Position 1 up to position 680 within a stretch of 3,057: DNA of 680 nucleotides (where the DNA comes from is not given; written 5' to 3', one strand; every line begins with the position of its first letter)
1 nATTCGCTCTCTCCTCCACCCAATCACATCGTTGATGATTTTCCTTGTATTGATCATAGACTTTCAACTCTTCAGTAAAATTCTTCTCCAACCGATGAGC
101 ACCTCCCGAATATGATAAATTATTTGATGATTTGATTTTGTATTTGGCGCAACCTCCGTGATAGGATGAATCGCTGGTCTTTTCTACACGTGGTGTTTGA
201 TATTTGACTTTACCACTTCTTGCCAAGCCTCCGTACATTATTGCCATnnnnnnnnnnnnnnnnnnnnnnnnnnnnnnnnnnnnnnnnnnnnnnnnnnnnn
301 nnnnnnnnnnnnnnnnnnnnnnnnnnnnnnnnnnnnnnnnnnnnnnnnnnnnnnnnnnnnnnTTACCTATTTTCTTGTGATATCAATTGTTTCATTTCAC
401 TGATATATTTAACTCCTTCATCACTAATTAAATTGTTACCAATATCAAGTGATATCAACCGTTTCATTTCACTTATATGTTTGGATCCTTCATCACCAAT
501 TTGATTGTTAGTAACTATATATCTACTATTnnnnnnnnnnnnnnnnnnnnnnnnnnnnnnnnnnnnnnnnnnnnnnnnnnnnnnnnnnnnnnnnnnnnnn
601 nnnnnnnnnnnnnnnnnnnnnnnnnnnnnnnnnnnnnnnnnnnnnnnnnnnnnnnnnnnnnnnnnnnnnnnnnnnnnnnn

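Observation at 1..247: Gene A has an eS30-like first 26 residues fused to an unrelated, internally repetitive continuation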

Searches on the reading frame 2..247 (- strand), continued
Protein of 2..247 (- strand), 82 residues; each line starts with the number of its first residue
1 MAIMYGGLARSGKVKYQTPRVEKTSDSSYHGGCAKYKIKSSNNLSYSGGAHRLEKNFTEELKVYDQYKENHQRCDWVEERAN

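Call 34: find_encoding_contigs(protein=P0013, flank=3000, max_places=3)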
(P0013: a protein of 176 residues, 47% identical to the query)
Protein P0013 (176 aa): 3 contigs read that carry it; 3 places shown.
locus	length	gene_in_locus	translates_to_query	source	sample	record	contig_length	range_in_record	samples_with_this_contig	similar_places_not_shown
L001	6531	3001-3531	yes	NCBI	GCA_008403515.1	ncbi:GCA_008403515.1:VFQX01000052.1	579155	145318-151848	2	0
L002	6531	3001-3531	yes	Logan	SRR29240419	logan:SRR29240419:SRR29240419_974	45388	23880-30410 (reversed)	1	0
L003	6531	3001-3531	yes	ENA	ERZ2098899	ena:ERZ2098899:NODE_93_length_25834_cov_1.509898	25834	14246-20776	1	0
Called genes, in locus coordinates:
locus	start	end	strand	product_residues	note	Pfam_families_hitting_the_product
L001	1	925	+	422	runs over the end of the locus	-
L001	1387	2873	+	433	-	PF21403:OTU1_UBXL (faint), PF05021:NPL4 (weak)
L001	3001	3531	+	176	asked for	PF04758:Ribosomal_S30 (weak)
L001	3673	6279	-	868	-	PF13964:Beta-prop_Calicin (faint), PF25210:Kelch_FKB95 (faint), PF01344:Kelch_1 (faint), PF24681:Kelch_KLHDC2_KLHL20_DRC7, PF13415:Beta-prop_FBX42, PF24981:Beta-prop_ATRN-LZTR1, PF13854:Kelch_HCF, PF00651:BTB, +1 more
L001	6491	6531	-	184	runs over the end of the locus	-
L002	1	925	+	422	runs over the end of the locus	-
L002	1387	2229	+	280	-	PF05021:NPL4 (weak)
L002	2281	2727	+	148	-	PF05021:NPL4 (faint)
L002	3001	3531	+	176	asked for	PF04758:Ribosomal_S30 (weak)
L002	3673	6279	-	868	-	PF13964:Beta-prop_Calicin (faint), PF25210:Kelch_FKB95 (faint), PF01344:Kelch_1 (faint), PF24681:Kelch_KLHDC2_KLHL20_DRC7, PF13415:Beta-prop_FBX42, PF24981:Beta-prop_ATRN-LZTR1, PF13854:Kelch_HCF, PF00651:BTB, +1 more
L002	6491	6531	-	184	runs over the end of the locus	-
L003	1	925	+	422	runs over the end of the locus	PF13202:EF-hand_5 (weak), PF13405:EF-hand_6 (faint), PF13499:EF-hand_7, PF13833:EF-hand_8 (faint), PF00036:EF-hand_1 (weak), PF13499:EF-hand_7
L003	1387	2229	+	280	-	PF05021:NPL4 (weak)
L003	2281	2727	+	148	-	PF05021:NPL4 (faint)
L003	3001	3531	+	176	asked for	PF04758:Ribosomal_S30 (weak)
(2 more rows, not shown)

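Call 35: find_encoding_contigs(protein=P0002, flank=3000, max_places=1)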
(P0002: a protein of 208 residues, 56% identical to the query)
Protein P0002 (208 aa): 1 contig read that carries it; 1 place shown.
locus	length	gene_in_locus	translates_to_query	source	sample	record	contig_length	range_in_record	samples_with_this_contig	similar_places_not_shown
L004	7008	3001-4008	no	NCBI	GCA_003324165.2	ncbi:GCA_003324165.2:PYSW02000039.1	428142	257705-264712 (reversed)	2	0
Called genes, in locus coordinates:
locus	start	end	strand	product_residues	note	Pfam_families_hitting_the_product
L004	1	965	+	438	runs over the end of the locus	PF13499:EF-hand_7, PF13202:EF-hand_5 (weak), PF13405:EF-hand_6 (faint), PF13833:EF-hand_8, PF00036:EF-hand_1 (weak), PF13499:EF-hand_7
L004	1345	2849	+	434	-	PF05021:NPL4 (weak)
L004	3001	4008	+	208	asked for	PF04758:Ribosomal_S30 (weak)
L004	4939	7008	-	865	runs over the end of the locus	PF13854:Kelch_HCF (faint), PF01344:Kelch_1 (faint), PF13964:Beta-prop_Calicin (faint), PF24681:Kelch_KLHDC2_KLHL20_DRC7, PF07646:Kelch_2 (faint), PF13415:Beta-prop_FBX42, PF24981:Beta-prop_ATRN-LZTR1, PF00651:BTB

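Call 36: find_encoding_contigs(protein=P0016, flank=3000, max_places=1)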
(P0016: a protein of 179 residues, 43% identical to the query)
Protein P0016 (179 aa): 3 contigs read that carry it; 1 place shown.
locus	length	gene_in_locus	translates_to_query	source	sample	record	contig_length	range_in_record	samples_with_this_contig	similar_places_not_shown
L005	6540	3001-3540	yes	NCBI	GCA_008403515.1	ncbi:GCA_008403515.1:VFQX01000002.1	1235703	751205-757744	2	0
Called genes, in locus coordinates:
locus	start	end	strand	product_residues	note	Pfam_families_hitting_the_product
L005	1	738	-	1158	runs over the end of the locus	PF08506:Cse1 (weak), PF25018:HEAT_IPO9_c (weak)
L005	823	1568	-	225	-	PF00300:His_Phos_1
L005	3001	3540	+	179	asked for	PF04758:Ribosomal_S30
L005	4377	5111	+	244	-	-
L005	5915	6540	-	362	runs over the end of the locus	PF00097:zf-C3HC4 (faint), PF12678:zf-rbx1 (faint), PF13445:zf-RING_UBOX (weak), PF13639:zf-RING_2, PF14634:zf-RING_5, PF17123:zf-RING_11 (weak), PF13639:zf-RING_2, PF14634:zf-RING_5 (weak), +4 more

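Call 37: find_encoding_contigs(protein=P0015, flank=3000, max_places=1)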
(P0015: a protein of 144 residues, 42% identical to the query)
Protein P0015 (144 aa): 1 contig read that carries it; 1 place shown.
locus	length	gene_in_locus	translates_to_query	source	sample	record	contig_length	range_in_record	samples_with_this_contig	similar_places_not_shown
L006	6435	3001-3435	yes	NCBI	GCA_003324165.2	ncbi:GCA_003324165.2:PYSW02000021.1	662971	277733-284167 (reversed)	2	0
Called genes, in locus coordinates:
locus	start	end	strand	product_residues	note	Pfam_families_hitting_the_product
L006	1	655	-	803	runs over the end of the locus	PF08506:Cse1 (weak), PF25018:HEAT_IPO9_c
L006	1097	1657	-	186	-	PF03810:IBN_N (faint)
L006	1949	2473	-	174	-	PF00300:His_Phos_1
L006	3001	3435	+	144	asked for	PF04758:Ribosomal_S30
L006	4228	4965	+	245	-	-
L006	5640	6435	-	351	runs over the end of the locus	PF13639:zf-RING_2 (weak), PF14634:zf-RING_5 (weak), PF17123:zf-RING_11 (weak), PF12861:zf-ANAPC11 (weak), PF13445:zf-RING_UBOX (weak), PF13639:zf-RING_2, PF14634:zf-RING_5 (weak)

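Call 54: find_encoding_contigs(protein=P0010, flank=1000, max_places=3)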
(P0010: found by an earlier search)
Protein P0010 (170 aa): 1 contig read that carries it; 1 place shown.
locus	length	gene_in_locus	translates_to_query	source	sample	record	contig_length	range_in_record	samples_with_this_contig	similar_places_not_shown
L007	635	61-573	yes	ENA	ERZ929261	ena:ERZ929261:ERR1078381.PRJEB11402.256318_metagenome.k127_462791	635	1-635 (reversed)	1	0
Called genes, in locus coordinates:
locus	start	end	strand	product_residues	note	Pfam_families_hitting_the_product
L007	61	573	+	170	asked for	PF04758:Ribosomal_S30 (weak)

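Call 55: find_encoding_contigs(protein=P0003, flank=5000, max_places=2)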
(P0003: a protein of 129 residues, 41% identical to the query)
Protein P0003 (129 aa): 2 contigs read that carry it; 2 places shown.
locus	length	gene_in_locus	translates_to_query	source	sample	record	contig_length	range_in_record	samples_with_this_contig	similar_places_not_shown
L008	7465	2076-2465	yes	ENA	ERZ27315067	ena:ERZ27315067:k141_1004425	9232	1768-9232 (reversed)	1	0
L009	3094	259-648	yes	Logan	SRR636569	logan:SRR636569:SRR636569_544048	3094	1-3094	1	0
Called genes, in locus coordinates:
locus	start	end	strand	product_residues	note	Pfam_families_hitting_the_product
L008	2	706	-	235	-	?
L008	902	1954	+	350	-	PF00149:Metallophos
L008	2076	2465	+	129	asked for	PF04758:Ribosomal_S30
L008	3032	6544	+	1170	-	PF13304:AAA_21 (faint)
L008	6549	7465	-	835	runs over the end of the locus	PF07575:Nucleopor_Nup85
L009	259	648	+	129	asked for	PF04758:Ribosomal_S30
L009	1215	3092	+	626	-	?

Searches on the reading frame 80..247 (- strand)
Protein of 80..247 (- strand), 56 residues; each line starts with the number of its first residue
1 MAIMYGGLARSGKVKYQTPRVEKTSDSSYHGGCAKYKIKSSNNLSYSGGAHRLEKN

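Call 42: find_homologous_proteins(query=A4, max_evalue=5)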
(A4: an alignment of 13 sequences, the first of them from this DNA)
Query A4 (13 sequences) (56 aa, profile of the alignment): 1931 proteins with E <= 5 among 4026 candidates; the best 120 are listed.
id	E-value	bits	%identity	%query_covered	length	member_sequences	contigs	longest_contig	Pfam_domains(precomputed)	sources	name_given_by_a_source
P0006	1.2e-12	66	50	86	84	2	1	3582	-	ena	-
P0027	4.6e-9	54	43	88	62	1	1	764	PF04758.20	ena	-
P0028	1.1e-8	53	67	32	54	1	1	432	PF04758.20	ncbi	-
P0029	1.1e-8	53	39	91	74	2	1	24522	PF04758.20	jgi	jgi:ribosomal protein S30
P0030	1.3e-8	53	51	63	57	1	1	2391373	PF04758.20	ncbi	ncbi:Ribosomal protein S30 [Tylopilus felleus]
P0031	1.8e-8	52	53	64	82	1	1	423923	PF04758.20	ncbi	ncbi:40S ribosomal protein S30, partial [Harpegnathos saltator]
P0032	1.8e-8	52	50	64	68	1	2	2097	PF04758.20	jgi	jgi:small subunit ribosomal protein S30e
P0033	1.9e-8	52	47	77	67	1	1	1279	PF04758.20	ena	-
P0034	2.0e-8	52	49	66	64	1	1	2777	PF04758.20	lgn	-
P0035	2.0e-8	52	67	32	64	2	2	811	PF04758.20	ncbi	-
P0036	2.4e-8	52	51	66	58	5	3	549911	PF04758.20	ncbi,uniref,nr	ncbi:ribosomal s30 [Cryptosporidium xiaoi]|uniref:40S ribosomal protein S30 n=1 Tax=Cryptosporidium 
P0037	3.0e-8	52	50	64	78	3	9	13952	PF04758.20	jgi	-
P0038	3.1e-8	52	63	34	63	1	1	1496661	PF04758.20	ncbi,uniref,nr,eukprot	ncbi:40S ribosomal protein S30 [Spizellomyces punctatus DAOM BR117]|uniref:40S ribosomal protein S30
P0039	3.1e-8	52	63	34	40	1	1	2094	PF04758.20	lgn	-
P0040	3.1e-8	52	40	100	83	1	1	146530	PF04758.20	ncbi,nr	ncbi:hypothetical protein BDV93DRAFT_610527 [Ceratobasidium sp. AG-I]|nr:hypothetical protein BDV93D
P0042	3.2e-8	52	42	86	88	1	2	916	PF04758.20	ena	-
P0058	5.6e-8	51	41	93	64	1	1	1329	PF04758.20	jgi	-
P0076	8.1e-8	50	39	100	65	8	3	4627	PF04758.20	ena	-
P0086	9.3e-8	50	37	100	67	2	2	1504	PF04758.20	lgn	-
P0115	1.4e-7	49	44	64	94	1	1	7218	PF04758.20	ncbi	-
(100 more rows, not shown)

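Call 58: list_cluster_members(proteins=[P0028, P0035, P0086, P0115, P0042, P0027, P0058, P0076, P0008])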
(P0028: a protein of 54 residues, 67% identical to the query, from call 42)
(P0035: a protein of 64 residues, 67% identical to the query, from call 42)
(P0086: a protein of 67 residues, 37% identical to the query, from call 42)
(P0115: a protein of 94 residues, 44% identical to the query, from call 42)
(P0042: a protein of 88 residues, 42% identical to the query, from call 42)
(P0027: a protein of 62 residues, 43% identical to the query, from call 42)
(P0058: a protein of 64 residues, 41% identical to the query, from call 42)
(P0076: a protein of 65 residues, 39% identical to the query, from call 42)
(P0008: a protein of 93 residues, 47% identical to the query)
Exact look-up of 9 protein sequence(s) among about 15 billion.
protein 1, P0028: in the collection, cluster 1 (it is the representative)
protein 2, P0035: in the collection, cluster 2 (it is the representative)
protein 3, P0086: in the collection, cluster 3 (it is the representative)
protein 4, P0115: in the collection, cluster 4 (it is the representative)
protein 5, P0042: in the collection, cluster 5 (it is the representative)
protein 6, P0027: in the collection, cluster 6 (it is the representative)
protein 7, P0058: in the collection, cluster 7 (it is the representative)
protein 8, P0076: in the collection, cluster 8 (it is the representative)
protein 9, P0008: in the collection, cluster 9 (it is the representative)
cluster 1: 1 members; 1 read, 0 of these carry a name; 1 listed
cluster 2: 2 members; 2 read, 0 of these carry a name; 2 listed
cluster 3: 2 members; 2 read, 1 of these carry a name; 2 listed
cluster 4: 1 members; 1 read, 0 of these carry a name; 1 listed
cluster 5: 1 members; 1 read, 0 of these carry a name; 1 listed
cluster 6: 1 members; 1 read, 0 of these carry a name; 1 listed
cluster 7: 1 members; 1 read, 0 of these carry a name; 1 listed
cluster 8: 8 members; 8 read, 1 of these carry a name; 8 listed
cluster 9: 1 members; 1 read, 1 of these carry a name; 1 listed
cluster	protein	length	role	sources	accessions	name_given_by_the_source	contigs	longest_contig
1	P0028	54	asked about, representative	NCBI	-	-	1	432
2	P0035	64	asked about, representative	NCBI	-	-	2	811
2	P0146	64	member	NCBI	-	-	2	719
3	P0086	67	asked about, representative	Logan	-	-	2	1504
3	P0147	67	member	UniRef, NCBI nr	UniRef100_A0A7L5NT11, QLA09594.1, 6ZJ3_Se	40S ribosomal protein S30 n=1 Tax=Euglena gracilis TaxID=3039 RepID=A0A7L5NT11_EUGGR | 40S small subunit ribosomal protein eS30 [Euglena gracilis]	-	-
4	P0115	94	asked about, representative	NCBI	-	-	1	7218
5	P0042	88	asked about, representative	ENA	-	-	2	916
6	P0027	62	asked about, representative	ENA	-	-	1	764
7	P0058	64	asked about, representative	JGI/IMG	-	-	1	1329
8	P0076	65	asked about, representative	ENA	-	-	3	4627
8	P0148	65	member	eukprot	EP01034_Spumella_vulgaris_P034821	gene34821-42944_t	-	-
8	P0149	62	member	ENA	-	-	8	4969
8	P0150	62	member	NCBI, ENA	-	-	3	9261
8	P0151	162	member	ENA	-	-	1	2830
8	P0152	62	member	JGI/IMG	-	-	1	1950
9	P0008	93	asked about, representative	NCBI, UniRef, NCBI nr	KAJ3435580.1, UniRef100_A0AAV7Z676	40S ribosomal protein S30/UBIQUITIN-LIKE PROTEIN FUBI [Anaeramoeba flamelloides] | 40S ribosomal protein S30/UBIQUITIN-LIKE PROTEIN FUBI n=1 Tax=Anaeramoeba flamelloides ...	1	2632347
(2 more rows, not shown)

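Call 75: find_encoding_contigs(protein=P0028, flank=500, max_places=2)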
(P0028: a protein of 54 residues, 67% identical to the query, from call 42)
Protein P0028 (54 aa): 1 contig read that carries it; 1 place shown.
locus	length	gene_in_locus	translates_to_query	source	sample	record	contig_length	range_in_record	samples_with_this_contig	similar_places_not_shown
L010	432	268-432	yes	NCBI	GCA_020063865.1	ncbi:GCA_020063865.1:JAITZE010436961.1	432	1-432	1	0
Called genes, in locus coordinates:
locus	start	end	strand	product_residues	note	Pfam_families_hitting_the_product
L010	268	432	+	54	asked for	PF04758:Ribosomal_S30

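Call 76: find_encoding_contigs(protein=P0035, flank=500, max_places=2)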
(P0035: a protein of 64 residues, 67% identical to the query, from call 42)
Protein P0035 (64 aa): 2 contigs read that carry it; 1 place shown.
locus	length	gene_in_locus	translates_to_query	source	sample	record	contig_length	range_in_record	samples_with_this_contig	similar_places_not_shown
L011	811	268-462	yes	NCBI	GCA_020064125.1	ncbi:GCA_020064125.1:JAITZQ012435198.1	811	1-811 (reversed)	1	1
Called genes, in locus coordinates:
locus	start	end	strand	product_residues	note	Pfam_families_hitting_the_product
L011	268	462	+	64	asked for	PF04758:Ribosomal_S30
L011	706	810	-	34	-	?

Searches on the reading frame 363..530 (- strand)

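Call 62: search_protein_families(library=pfam, proteins=[window:363-530:-], max_evalue=1)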
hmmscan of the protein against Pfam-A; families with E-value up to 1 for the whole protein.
window:363-530:- (55 aa): 5 families
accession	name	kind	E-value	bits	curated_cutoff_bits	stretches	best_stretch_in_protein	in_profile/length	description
PF13516.12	LRR_6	-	5.4e-06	26.5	23.4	2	25-44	5-24/24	Leucine Rich repeat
PF12799.13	LRR_4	-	0.00042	20.9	27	1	8-37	10-38/44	Leucine Rich repeats (2 copies)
PF13855.12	LRR_8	-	0.027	14.7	27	1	6-36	8-38/61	Leucine rich repeat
PF12491.13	ApoB100_C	-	0.061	13.7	27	0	9-32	11-34/57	Apolipoprotein B100 C terminal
PF00560.39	LRR_1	-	0.15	12.7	20.6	0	25-44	2-21/23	Leucine Rich Repeat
